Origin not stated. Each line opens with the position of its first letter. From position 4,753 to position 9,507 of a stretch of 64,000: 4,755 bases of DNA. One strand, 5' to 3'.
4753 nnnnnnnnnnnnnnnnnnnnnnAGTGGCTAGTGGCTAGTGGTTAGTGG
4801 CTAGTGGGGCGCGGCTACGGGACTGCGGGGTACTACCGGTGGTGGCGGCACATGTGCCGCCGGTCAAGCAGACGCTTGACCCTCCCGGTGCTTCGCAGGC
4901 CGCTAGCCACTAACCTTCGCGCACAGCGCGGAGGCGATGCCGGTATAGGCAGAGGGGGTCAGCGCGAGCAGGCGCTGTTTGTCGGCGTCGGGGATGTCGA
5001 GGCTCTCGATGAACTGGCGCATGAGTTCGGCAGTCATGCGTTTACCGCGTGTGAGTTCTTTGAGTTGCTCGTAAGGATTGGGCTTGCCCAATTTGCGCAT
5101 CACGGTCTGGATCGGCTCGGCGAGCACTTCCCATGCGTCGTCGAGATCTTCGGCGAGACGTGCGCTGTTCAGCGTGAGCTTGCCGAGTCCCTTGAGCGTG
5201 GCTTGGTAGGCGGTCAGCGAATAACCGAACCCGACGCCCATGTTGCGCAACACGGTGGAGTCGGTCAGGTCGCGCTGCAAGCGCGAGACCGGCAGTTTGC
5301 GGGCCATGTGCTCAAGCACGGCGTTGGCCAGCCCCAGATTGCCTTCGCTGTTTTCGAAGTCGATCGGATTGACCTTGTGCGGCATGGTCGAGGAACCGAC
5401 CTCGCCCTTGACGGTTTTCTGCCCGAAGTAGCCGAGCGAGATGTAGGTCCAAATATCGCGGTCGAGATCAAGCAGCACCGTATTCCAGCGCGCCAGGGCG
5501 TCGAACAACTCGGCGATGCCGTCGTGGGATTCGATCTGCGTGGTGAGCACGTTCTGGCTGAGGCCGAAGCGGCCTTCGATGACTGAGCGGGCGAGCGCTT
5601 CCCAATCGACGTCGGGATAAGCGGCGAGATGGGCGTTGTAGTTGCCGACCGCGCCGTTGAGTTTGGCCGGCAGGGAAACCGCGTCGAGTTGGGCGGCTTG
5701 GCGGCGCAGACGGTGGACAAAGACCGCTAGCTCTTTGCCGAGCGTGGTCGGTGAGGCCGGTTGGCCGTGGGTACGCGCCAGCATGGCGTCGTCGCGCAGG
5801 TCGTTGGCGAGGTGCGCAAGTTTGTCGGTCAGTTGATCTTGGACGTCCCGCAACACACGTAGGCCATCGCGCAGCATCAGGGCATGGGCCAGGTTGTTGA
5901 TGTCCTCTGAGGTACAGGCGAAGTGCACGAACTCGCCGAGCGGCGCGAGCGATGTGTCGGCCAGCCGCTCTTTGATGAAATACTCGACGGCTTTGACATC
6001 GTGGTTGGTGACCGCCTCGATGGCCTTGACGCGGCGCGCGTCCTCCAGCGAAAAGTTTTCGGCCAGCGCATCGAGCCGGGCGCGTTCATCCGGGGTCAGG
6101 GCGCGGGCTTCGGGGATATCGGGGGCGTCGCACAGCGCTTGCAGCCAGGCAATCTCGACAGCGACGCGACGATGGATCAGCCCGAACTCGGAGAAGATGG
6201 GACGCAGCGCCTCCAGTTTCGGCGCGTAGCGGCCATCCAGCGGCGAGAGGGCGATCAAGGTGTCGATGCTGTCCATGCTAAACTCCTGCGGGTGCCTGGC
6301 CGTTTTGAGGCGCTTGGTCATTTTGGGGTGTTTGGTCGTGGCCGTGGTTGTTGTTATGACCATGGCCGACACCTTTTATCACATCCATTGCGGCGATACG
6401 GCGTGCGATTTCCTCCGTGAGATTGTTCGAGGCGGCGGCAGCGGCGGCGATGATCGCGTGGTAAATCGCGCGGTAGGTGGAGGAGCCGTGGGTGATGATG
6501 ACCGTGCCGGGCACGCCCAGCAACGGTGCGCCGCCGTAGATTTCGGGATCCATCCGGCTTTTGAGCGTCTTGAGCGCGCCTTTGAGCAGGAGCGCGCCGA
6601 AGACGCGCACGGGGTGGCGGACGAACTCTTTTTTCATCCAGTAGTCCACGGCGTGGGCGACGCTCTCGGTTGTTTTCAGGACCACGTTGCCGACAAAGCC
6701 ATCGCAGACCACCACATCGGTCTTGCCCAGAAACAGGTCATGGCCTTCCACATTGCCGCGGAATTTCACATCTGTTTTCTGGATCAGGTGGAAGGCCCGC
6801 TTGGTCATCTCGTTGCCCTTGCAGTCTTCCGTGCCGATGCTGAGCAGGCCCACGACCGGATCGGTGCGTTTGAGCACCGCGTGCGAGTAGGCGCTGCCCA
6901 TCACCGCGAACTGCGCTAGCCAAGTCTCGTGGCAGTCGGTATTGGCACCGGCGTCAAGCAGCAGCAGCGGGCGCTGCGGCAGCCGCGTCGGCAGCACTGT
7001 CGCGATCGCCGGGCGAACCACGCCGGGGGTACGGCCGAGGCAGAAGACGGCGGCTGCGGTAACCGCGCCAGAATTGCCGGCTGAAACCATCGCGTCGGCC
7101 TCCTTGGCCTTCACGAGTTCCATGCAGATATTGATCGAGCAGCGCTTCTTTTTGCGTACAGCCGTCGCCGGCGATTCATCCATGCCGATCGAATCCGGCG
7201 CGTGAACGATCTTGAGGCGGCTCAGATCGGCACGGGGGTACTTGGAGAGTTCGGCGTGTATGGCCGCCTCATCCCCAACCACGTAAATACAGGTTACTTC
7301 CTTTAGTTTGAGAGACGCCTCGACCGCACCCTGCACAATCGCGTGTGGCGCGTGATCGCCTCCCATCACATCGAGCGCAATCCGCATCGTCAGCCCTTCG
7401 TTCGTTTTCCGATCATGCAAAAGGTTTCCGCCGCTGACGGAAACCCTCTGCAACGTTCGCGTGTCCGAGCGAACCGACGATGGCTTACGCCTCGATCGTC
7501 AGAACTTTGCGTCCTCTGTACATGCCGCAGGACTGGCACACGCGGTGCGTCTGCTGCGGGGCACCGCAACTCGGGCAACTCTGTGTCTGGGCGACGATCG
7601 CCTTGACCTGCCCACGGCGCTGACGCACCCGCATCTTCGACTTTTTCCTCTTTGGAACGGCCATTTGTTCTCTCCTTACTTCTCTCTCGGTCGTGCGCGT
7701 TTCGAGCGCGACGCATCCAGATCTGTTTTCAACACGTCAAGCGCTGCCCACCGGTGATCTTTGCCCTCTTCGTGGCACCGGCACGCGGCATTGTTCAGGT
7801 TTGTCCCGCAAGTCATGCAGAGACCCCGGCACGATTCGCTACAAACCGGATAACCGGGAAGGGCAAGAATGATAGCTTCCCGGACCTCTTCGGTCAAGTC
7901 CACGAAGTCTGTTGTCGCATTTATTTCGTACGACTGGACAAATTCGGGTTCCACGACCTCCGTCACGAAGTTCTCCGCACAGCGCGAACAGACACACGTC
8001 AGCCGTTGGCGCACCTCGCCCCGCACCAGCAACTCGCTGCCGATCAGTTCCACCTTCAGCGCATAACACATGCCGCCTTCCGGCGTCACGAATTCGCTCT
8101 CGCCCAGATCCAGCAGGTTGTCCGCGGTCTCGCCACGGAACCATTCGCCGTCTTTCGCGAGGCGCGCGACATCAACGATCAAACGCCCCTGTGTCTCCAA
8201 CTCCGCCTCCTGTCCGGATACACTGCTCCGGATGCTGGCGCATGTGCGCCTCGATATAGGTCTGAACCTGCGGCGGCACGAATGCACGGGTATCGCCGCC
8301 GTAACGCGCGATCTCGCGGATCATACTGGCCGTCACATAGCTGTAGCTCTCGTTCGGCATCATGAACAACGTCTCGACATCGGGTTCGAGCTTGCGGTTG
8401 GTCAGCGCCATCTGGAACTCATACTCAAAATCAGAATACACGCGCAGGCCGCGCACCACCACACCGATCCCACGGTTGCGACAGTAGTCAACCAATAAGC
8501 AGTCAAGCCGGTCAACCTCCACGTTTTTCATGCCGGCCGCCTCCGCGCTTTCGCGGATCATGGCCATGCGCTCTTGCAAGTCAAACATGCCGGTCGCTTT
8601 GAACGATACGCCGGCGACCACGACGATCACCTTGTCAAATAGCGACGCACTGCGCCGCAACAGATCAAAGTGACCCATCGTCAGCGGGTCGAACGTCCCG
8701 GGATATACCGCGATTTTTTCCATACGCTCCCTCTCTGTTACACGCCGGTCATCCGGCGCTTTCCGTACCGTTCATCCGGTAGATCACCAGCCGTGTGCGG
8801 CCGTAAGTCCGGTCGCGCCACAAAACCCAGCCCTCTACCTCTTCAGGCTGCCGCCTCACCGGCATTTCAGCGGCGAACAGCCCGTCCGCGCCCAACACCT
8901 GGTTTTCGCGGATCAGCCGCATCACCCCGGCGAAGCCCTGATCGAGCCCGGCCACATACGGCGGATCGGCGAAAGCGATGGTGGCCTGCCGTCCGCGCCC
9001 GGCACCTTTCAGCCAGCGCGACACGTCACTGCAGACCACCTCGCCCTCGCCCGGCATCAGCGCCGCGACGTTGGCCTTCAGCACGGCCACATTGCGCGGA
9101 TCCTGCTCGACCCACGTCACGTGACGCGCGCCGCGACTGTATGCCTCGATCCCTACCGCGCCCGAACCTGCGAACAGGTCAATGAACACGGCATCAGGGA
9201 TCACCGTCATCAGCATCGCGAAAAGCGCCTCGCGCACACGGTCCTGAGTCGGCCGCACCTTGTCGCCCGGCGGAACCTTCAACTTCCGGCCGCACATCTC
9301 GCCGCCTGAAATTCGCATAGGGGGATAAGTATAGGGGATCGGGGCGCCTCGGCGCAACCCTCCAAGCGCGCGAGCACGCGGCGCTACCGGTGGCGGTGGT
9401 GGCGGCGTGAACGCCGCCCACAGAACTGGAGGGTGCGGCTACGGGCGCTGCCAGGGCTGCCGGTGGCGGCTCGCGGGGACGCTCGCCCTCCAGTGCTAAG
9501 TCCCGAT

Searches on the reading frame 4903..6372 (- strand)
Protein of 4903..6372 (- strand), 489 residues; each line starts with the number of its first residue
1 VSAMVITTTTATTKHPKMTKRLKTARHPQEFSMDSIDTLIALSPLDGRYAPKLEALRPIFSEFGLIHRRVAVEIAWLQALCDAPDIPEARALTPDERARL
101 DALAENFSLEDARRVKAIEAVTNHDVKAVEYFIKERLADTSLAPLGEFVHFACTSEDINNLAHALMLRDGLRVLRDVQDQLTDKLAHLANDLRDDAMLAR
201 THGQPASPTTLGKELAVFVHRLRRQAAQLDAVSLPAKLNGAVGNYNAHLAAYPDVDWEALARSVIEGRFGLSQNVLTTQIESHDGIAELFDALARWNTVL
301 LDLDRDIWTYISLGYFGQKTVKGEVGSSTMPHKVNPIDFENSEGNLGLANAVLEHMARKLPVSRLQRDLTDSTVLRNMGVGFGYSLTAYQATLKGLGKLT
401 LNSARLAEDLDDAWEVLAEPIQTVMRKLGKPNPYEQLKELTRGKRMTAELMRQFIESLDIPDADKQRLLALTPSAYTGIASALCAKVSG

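Call 27: search_protein_families(library=pfam, proteins=[window:4903-6372:-], max_evalue=0.001)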
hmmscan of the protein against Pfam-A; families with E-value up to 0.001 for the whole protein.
window:4903-6372:- (489 aa): 2 families
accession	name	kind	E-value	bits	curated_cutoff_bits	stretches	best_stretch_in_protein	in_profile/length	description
PF00206.25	Lyase_1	-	1.3e-52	179.6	27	1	47-344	1-305/312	Lyase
PF08328.16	ASL_C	-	3e-50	169.5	35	1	363-477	1-115/115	Adenylosuccinate lyase C-terminal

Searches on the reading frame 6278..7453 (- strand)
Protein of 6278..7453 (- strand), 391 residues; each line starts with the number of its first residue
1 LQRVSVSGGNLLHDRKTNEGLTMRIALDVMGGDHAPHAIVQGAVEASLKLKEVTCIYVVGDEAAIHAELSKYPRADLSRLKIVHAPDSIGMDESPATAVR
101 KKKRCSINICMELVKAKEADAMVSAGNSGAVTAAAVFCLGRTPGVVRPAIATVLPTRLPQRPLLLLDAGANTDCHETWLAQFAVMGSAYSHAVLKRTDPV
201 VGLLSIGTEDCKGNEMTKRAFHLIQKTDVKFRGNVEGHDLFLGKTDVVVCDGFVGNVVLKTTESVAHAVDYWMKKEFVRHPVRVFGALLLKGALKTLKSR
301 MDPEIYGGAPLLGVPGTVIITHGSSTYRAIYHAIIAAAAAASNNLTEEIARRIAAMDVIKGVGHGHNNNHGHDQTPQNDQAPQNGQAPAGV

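Call 27: search_protein_families(library=pfam, proteins=[window:6278-7453:-], max_evalue=0.001)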
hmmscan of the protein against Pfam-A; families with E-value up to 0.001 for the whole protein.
window:6278-7453:- (391 aa): 1 family
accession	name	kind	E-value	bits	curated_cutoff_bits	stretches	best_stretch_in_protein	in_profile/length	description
PF02504.20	FA_synthesis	-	2.1e-106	356.1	29.1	1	23-346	1-322/324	Fatty acid synthesis protein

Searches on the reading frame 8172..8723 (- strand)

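Call 27: search_protein_families(library=pfam, proteins=[window:8172-8723:-], max_evalue=0.001)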
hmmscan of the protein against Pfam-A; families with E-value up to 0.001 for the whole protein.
window:8172-8723:- (183 aa): 1 family
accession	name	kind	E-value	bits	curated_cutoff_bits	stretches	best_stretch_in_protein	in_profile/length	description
PF01467.32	CTP_transf_like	-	2.1e-26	93.2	21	1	6-137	1-132/133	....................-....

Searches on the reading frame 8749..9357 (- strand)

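Call 27: search_protein_families(library=pfam, proteins=[window:8749-9357:-], max_evalue=0.001)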
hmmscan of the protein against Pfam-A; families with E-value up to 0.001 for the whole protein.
window:8749-9357:- (202 aa): 2 families
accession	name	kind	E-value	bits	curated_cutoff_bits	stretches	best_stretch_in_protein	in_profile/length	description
PF03602.21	Cons_hypoth95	-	7.9e-47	159.7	24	1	14-193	1-181/182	Conserved hypothetical protein 95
PF05175.20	MTS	-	2.4e-05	24.5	23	1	50-152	24-126/170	Methyltransferase small domain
